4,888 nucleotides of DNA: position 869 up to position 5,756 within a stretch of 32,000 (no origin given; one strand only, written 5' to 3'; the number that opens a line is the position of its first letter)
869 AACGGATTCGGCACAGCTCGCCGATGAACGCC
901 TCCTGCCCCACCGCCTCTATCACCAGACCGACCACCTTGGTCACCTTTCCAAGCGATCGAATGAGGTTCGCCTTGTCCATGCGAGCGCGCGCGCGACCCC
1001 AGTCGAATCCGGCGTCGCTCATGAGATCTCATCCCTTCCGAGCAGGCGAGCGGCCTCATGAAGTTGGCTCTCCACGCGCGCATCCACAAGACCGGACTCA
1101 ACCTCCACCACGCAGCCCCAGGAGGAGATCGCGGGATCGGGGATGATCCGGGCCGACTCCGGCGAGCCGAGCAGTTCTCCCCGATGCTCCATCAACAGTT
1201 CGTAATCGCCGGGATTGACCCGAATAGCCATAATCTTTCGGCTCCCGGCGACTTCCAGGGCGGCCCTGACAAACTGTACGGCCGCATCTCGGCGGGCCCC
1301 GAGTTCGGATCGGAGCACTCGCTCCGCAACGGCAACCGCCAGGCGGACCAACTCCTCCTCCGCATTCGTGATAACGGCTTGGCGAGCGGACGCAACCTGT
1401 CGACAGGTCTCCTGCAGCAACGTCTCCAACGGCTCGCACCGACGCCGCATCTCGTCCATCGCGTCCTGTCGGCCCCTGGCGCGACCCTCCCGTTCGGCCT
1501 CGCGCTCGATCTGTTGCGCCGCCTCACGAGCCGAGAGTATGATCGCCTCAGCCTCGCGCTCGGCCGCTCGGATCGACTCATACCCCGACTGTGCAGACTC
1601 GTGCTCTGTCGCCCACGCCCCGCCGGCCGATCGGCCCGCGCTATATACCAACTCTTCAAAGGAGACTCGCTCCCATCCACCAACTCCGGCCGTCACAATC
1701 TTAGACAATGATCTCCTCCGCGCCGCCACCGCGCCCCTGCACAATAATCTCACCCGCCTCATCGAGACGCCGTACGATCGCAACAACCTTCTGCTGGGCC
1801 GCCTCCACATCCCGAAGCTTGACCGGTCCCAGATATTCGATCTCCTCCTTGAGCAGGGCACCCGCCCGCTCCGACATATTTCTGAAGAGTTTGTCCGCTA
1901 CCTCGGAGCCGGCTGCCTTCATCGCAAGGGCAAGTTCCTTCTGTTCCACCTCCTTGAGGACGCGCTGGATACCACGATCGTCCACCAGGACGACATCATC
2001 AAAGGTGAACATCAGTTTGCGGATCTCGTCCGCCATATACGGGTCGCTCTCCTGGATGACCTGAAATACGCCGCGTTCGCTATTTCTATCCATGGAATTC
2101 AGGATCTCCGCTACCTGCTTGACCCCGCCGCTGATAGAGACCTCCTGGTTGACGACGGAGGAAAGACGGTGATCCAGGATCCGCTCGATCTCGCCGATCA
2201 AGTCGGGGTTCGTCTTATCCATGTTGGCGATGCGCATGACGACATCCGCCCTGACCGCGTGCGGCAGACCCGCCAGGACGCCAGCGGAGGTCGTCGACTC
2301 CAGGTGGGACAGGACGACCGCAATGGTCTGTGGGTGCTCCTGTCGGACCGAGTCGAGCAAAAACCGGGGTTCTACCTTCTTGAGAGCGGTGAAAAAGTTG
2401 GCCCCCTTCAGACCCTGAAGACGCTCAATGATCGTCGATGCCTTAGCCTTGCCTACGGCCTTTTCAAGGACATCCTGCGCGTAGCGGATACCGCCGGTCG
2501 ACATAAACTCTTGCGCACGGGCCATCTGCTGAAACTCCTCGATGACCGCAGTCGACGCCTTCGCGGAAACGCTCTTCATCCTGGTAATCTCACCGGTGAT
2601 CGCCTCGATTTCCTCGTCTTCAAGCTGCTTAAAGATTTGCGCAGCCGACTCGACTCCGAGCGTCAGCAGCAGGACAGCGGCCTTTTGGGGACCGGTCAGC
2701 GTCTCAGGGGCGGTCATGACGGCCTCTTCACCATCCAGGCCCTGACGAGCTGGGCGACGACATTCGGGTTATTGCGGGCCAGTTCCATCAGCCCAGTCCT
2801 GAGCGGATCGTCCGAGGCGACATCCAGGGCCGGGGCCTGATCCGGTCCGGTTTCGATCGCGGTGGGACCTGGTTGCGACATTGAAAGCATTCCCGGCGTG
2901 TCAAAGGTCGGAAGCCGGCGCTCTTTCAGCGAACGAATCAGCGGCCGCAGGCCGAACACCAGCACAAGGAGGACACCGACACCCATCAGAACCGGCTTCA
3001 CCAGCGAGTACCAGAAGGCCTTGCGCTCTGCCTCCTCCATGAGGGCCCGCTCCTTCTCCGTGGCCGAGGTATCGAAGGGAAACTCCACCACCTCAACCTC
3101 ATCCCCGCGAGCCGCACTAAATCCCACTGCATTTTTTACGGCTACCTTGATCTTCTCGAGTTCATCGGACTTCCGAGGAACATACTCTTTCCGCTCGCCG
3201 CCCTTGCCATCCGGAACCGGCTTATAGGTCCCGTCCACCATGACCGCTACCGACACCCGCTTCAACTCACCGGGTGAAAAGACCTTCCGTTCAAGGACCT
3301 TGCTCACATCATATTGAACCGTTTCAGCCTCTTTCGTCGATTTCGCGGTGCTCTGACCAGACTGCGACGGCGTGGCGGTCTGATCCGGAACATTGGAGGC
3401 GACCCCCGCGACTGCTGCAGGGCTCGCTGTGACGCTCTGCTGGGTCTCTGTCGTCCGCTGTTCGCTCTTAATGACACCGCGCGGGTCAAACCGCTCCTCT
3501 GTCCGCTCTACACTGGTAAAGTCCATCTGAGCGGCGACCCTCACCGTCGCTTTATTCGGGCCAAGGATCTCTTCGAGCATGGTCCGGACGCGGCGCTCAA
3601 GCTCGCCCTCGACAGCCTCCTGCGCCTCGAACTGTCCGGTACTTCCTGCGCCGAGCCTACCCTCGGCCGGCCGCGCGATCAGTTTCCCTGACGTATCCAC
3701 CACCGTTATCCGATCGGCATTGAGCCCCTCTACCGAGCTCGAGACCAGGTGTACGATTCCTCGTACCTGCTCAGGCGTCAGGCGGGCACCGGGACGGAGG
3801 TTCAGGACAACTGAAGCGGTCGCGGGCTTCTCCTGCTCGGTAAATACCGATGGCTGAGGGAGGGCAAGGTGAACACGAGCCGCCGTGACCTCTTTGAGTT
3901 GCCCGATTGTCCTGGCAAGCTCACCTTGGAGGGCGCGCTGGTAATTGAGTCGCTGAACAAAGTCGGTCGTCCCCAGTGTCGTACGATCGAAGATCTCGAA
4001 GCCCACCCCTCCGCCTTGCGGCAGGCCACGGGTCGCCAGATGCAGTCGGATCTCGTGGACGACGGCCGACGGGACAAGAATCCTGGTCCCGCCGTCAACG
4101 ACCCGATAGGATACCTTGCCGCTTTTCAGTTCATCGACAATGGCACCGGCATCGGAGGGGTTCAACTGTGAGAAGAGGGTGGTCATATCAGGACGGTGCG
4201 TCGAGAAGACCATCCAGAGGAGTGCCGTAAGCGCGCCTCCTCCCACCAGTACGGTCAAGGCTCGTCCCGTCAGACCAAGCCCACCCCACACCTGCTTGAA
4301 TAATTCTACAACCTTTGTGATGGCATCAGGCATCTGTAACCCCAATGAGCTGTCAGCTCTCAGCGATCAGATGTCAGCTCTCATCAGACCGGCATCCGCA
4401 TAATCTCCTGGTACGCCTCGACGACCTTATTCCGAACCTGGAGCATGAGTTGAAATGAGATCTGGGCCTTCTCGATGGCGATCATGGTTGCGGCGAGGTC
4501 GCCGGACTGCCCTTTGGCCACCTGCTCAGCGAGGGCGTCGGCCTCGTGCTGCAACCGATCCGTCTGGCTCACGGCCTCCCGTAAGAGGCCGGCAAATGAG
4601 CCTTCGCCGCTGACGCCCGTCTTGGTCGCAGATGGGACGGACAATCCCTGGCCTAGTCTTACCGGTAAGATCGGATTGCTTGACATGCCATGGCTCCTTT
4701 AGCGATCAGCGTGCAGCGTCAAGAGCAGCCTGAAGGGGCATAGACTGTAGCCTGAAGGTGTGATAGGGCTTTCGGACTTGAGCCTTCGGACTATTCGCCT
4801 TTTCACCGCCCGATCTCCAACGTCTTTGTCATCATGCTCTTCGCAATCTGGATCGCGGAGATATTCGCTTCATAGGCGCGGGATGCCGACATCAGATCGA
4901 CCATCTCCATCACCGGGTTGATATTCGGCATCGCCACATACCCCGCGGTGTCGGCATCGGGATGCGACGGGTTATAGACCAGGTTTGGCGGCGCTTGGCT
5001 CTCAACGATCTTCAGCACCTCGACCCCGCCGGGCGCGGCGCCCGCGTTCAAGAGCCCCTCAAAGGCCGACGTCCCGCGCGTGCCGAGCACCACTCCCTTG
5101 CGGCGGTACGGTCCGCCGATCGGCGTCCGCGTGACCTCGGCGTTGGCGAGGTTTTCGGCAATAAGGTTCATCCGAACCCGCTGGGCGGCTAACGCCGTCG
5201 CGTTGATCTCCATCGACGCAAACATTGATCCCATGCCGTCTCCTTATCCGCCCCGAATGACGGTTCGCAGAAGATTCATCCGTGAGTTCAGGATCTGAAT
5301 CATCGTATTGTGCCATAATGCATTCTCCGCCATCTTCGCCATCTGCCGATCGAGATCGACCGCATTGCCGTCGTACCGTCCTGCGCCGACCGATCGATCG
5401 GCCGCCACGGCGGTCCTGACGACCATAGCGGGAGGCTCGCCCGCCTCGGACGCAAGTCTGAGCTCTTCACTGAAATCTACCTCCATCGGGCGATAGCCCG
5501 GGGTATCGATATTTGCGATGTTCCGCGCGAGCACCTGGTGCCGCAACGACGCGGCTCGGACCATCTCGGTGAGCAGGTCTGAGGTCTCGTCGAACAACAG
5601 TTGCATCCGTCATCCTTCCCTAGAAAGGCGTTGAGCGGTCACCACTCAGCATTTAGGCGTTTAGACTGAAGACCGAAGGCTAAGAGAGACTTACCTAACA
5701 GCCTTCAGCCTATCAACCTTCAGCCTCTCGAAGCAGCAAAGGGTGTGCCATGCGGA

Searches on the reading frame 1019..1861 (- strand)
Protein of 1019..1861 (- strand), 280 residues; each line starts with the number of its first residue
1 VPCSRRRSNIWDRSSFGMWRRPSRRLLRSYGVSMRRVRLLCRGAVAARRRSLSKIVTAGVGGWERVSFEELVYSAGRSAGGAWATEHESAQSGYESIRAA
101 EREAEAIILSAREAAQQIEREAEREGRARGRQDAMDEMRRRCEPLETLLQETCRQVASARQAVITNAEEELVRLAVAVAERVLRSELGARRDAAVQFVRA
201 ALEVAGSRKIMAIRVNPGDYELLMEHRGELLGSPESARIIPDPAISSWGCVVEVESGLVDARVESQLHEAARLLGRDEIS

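Call 5: search_protein_families(library=pfam, proteins=[window:1019-1861:-], max_evalue=0.001)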
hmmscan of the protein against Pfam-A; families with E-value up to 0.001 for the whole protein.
window:1019-1861:- (280 aa): 1 family
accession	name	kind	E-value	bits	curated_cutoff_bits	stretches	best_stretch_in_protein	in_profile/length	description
PF02108.21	FliH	-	2.1e-18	66.9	24.1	1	144-269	6-127/128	Flagellar assembly protein FliH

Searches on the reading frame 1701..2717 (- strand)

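Call 5: search_protein_families(library=pfam, proteins=[window:1701-2717:-], max_evalue=0.001)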
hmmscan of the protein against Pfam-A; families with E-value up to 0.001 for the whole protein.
window:1701-2717:- (338 aa): 4 families
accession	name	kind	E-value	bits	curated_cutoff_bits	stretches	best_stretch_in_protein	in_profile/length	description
PF01706.21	FliG_C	-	9.7e-43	145.3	23.3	1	221-325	3-107/108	FliG C-terminal domain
PF14842.11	FliG_N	-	3.7e-40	137.2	25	2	6-104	1-99/104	FliG N-terminal domain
PF14841.11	FliG_M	-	3.1e-33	114.3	25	2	117-191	1-75/76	FliG middle domain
PF03448.22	MgtE_N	-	2.6e-05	25.1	25.9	0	10-44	27-61/102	MgtE intracellular N domain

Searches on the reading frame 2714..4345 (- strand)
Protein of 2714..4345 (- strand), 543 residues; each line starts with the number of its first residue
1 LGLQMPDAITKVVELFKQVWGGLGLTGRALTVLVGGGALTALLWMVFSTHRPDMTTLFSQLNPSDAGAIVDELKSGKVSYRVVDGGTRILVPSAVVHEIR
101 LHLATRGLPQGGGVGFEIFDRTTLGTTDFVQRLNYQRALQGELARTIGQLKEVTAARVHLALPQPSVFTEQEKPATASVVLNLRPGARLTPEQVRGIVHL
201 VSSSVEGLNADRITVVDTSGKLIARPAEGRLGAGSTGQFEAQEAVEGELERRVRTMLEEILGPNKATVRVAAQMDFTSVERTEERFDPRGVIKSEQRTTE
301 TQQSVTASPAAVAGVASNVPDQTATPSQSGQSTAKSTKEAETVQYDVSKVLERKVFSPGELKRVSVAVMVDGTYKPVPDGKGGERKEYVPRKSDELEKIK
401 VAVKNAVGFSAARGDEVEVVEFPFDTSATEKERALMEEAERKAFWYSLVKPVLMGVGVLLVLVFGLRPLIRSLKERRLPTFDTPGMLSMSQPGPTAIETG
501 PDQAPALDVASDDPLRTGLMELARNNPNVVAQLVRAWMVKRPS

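Call 5: search_protein_families(library=pfam, proteins=[window:2714-4345:-], max_evalue=0.001)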
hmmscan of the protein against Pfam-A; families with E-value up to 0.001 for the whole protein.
window:2714-4345:- (543 aa): 2 families
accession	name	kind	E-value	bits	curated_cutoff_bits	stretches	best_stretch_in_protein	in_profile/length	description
PF01514.23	YscJ_FliF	-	1.8e-68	230.3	24.4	1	50-223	2-177/179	Secretory protein of YscJ/FliF family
PF08345.17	YscJ_FliF_C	-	4.6e-41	141.1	23.8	1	257-424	1-147/147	Flagellar M-ring protein C-terminal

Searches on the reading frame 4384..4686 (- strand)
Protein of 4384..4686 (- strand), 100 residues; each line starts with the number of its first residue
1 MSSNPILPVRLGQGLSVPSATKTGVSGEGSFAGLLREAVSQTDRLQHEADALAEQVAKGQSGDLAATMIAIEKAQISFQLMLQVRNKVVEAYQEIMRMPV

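Call 5: search_protein_families(library=pfam, proteins=[window:4384-4686:-], max_evalue=0.001)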
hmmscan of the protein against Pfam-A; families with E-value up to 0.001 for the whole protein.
window:4384-4686:- (100 aa): 1 family
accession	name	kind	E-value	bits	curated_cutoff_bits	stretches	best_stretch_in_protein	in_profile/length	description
PF02049.23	FliE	-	6.2e-30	103.6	22.4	1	19-100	8-89/89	Flagellar hook-basal body complex protein FliE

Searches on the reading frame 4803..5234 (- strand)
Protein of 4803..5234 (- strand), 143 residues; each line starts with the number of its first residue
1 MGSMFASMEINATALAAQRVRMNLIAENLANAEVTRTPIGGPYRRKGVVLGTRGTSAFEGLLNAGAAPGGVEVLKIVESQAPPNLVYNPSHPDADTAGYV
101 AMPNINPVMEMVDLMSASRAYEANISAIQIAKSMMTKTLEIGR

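Call 5: search_protein_families(library=pfam, proteins=[window:4803-5234:-], max_evalue=0.001)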
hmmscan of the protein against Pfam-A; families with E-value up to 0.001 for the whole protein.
window:4803-5234:- (143 aa): 2 families
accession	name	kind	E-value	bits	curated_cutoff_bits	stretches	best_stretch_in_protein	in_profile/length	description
PF06429.18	Flg_bbr_C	-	2.2e-14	53.1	23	1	97-140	2-45/46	Flagellar basal body rod FlgEFG protein C-terminal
PF00460.25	Flg_bb_rod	-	0.00034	20.9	20.7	1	9-35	2-28/31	Flagella basal body rod protein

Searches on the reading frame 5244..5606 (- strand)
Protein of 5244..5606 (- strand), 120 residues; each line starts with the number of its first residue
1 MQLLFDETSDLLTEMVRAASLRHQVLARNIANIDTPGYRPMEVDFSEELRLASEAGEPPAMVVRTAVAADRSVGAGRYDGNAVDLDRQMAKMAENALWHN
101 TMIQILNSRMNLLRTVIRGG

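Call 5: search_protein_families(library=pfam, proteins=[window:5244-5606:-], max_evalue=0.001)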
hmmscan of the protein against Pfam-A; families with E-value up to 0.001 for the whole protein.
window:5244-5606:- (120 aa): 1 family
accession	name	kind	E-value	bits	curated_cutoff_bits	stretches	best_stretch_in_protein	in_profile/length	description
PF00460.25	Flg_bb_rod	-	0.00016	22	20.7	1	19-39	11-31/31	Flagella basal body rod protein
